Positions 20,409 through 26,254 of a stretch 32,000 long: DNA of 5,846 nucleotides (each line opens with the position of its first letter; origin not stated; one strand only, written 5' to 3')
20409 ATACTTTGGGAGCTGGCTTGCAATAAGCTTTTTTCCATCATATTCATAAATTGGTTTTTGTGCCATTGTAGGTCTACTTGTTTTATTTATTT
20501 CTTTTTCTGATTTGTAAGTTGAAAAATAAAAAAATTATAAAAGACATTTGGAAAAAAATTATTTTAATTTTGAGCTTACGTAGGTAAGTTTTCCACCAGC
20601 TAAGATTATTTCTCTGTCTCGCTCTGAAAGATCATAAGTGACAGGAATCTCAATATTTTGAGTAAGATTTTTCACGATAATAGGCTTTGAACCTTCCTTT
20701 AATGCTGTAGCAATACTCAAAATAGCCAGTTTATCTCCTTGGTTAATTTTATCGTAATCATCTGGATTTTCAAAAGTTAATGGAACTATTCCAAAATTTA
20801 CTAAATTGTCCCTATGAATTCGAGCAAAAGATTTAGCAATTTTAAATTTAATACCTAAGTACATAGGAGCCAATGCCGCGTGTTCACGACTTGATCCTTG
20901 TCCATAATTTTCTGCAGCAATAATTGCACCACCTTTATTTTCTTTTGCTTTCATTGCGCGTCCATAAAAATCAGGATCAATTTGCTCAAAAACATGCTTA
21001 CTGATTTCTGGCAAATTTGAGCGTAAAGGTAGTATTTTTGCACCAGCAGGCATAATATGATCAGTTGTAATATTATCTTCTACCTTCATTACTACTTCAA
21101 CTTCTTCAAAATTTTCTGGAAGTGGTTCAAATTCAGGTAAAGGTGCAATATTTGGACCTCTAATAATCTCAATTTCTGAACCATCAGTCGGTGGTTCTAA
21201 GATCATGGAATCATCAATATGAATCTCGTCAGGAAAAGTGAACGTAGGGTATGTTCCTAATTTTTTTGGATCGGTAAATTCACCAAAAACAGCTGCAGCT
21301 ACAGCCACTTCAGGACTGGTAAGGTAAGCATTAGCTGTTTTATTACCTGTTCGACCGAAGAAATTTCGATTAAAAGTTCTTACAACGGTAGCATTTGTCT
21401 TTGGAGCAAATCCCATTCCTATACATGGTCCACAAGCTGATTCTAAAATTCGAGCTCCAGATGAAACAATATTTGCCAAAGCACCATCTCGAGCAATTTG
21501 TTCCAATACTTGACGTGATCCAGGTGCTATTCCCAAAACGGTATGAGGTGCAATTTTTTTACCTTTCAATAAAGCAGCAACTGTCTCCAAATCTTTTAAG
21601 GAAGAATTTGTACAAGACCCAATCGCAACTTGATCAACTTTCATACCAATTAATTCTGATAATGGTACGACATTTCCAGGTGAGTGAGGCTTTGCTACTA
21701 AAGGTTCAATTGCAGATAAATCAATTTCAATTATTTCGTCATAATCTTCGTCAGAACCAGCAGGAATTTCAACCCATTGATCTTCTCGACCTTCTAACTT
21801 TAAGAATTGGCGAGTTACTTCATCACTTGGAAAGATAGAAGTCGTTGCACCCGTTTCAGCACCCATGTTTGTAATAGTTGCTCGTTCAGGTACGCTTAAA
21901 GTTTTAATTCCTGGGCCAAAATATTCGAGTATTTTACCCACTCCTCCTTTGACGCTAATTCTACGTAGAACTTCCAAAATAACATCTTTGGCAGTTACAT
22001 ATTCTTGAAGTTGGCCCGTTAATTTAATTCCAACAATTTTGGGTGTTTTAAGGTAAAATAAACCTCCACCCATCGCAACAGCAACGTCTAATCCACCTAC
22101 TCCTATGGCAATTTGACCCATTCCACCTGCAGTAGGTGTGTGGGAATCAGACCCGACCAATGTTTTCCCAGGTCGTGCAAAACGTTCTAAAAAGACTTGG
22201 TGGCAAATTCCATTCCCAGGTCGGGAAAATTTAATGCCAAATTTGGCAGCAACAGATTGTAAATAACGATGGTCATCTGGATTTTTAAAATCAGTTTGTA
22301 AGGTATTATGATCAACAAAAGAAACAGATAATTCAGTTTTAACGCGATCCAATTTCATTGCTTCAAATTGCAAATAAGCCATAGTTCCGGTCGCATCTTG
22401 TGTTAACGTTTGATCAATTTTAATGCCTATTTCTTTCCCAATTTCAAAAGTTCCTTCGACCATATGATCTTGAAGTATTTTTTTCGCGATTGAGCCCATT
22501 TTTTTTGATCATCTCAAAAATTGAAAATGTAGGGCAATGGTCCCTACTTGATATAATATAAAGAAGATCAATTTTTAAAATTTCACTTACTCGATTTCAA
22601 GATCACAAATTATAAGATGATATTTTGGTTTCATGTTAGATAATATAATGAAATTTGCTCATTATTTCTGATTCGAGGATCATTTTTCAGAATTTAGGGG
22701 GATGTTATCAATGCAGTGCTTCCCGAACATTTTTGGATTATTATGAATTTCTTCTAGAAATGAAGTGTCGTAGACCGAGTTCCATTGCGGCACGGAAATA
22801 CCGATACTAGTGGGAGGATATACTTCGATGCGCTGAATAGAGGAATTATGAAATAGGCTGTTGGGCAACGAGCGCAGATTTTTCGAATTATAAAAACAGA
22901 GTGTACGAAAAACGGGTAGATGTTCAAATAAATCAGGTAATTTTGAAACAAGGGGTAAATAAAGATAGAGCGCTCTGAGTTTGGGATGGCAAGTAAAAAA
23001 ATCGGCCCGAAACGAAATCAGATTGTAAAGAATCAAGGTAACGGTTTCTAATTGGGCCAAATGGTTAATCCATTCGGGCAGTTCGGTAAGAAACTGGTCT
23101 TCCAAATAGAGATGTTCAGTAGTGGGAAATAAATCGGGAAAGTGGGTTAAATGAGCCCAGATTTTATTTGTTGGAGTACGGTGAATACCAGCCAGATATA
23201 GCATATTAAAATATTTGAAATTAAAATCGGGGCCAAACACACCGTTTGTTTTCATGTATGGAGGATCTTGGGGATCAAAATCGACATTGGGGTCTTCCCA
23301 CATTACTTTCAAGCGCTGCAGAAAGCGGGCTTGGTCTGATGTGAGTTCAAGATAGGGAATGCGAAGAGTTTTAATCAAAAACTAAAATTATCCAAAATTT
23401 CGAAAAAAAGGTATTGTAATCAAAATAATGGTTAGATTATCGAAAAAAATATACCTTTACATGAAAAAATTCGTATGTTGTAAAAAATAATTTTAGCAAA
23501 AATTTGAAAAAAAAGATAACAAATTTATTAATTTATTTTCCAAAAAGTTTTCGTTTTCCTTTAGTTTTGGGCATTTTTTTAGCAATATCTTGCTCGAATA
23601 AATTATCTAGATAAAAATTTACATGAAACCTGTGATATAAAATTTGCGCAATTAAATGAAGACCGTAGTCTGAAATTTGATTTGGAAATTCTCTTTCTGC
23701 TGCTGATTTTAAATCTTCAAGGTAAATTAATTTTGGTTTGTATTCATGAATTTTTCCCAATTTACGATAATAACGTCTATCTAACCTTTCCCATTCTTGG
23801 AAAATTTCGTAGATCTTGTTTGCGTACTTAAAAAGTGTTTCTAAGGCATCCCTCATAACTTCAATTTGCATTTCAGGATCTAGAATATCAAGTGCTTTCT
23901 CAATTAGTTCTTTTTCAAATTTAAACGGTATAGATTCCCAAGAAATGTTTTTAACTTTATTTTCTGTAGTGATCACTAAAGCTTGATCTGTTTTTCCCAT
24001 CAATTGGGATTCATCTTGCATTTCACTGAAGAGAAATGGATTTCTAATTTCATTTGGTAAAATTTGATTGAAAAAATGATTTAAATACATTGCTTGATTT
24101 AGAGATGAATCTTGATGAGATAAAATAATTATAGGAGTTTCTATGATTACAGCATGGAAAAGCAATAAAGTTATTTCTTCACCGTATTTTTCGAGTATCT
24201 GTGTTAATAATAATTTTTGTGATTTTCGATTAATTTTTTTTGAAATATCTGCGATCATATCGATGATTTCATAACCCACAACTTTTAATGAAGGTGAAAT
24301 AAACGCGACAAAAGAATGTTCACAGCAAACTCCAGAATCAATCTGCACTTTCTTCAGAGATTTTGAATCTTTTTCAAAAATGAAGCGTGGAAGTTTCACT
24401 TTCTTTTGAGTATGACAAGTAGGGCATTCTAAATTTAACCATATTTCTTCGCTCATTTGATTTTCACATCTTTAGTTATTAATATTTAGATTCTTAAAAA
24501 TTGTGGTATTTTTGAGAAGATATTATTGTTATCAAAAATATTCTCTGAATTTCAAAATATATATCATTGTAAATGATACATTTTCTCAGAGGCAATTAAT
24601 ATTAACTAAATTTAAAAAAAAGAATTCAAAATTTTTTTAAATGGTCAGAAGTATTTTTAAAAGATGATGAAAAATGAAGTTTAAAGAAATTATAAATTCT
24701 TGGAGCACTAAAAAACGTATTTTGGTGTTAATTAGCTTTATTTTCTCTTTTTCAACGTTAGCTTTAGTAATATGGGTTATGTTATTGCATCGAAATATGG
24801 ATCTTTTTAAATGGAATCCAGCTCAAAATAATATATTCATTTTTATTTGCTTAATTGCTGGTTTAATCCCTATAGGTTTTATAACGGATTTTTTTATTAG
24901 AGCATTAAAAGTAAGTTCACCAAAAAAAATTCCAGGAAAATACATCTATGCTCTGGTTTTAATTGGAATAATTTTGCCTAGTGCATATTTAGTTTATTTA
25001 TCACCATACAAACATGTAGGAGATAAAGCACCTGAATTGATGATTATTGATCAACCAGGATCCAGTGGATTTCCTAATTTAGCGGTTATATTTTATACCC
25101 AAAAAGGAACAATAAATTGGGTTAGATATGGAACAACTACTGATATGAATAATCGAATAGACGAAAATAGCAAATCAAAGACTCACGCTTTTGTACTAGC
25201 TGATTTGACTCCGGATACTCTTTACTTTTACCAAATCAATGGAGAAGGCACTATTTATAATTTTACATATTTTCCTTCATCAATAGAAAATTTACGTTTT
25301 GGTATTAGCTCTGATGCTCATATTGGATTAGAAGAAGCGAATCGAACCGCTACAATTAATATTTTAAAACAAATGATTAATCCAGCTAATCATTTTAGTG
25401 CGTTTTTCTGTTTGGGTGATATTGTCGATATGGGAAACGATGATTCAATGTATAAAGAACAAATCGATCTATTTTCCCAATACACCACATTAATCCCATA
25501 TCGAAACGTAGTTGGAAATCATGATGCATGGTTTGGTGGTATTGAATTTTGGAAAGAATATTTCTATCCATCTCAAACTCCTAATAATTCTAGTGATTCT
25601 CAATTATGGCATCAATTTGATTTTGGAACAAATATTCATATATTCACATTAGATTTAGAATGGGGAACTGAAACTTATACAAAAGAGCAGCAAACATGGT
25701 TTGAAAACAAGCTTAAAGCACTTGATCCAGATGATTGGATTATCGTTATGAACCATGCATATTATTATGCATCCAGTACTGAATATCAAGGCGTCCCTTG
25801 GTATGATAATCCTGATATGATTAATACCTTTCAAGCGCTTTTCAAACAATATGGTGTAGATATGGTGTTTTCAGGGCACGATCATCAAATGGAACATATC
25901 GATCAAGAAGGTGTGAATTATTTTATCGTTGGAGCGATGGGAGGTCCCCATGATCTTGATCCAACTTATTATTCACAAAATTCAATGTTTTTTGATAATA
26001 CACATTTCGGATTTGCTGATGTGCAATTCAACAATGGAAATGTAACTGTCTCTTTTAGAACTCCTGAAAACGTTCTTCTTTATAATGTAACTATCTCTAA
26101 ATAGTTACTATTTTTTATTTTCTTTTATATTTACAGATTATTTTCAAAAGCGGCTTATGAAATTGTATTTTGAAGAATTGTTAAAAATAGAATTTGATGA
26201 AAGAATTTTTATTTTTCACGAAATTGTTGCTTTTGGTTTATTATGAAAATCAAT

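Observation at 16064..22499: Aconitase, ATP-citrate lyase (BA) and isocitrate dehydrogenase clustered with no citrate synthase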

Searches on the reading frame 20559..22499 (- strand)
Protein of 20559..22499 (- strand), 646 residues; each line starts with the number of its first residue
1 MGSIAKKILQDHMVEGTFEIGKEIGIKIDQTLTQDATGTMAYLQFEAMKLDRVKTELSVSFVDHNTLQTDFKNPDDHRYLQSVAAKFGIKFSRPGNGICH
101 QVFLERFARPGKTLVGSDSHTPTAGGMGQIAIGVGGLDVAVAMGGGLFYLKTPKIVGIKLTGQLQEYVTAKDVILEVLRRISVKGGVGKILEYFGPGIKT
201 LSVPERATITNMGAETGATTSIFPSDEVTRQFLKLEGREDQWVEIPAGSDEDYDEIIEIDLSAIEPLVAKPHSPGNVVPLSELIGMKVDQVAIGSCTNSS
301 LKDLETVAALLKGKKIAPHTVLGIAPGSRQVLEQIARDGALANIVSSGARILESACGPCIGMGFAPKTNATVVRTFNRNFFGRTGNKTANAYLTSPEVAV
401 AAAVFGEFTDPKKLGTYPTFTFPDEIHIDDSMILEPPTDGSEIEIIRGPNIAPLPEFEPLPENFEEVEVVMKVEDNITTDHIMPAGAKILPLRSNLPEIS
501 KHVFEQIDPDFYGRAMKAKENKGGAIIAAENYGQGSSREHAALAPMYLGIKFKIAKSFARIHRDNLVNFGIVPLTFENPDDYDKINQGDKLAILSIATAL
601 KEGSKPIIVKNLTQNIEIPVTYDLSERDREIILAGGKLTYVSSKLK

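Call 3: search_protein_families(library=pfam, proteins=[window:20559-22499:-])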
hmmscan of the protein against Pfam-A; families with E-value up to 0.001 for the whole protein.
window:20559-22499:- (646 aa): 3 families
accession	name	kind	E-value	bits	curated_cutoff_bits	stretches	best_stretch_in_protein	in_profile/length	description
PF00330.25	Aconitase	-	1.1e-115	387.7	28.7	2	6-284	1-307/463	Aconitase family (aconitate hydratase)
PF00694.25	Aconitase_C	-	1.4e-23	84.1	22.8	1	502-578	53-130/131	Aconitase C-terminal domain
PF04412.18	AcnX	-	4.2e-05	22.9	31.5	1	195-356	214-357/400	Aconitase X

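Call 4: search_protein_families(library=ncbifam, proteins=[window:20559-22499:-])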
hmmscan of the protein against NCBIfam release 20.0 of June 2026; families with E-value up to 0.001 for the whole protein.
window:20559-22499:- (646 aa): 27 families (the best 25 are shown)
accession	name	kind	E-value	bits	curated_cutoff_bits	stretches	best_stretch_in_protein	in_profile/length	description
NF005558.0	PRK07229.1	equivalog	2.1e-290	964.9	612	1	3-644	4-644/647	aconitate hydratase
TIGR01342.1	acon_putative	hypoth_equivalog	5.5e-290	963.3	719.15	1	4-644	2-648/655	putative aconitate hydratase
TIGR01340.1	aconitase_mito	equivalog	2.9e-129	432.6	825.35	1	23-639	51-743/745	aconitate hydratase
NF001614.1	PRK00402.1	subfamily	2.5e-114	382.2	385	1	3-412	2-415/415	aconitase/3-isopropylmalate dehydratase large subunit family protein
TIGR01343.1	hacA_fam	subfamily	9.5e-107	357.1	385.7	1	4-412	2-412/412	homoaconitate hydratase family protein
TIGR02086.1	IPMI_arch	subfamily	1.9e-105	353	410.15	1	3-412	2-410/411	3-isopropylmalate dehydratase/homoaconitate hydratase family large subunit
TIGR02083.1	LEU2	equivalog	1.3e-90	304.4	610.65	1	4-414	3-419/419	3-isopropylmalate dehydratase large subunit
NF040615.1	HacA_Meth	equivalog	9.3e-83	278.2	550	1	4-410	3-417/419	homoaconitase large subunit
NF008503.0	PRK11413.1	equivalog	3.8e-82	276.4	641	3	2-283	35-314/753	hydratase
NF006757.0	PRK09277.1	subfamily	2.3e-81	273.8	686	3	70-283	151-388/888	aconitate hydratase AcnA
NF009520.0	PRK12881.1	subfamily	1.9e-76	257.5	905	3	64-283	143-388/893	aconitate hydratase AcnA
TIGR01341.1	aconitase_1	equivalog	8.8e-75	252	945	3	72-283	135-372/876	aconitate hydratase AcnA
NF004016.0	PRK05478.1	subfamily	4.2e-72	243.2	510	2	3-284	5-305/468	3-isopropylmalate dehydratase large subunit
NF009116.0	PRK12466.1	subfamily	6.6e-70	236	531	2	4-283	7-306/472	3-isopropylmalate dehydratase large subunit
TIGR00139.1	h_aconitase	equivalog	2.6e-58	198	529.9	2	241-574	271-633/709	homoaconitase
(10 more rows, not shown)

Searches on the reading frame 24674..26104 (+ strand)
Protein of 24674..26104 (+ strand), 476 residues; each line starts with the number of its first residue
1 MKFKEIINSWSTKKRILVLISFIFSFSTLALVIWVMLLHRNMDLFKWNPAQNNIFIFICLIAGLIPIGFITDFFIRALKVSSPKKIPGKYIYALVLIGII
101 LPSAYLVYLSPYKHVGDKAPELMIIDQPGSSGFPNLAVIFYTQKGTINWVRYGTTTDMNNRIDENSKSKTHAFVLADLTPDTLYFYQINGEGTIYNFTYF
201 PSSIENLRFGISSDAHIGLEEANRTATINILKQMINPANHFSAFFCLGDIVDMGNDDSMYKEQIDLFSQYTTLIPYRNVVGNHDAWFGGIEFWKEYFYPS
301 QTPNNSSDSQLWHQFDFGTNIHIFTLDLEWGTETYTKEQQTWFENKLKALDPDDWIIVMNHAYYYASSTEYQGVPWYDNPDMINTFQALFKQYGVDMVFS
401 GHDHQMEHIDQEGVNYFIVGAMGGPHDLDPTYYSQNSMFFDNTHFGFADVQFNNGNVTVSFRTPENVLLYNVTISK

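Call 19: search_protein_families(library=pfam, proteins=[window:24674-26104:+])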
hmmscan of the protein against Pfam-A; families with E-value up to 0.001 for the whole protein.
window:24674-26104:+ (476 aa): 3 families
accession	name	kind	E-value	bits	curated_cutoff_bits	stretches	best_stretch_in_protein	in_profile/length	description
PF00149.33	Metallophos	-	3.8e-20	73.6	21.5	1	207-405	1-190/191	Calcineurin-like phosphoesterase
PF12850.12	Metallophos_2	-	9.2e-08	32.7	27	1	208-432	2-146/154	Calcineurin-like phosphoesterase superfamily domain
PF16656.11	Pur_ac_phosph_N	-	9.8e-05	23.3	30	1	138-198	17-92/93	Purple acid Phosphatase, N-terminal domain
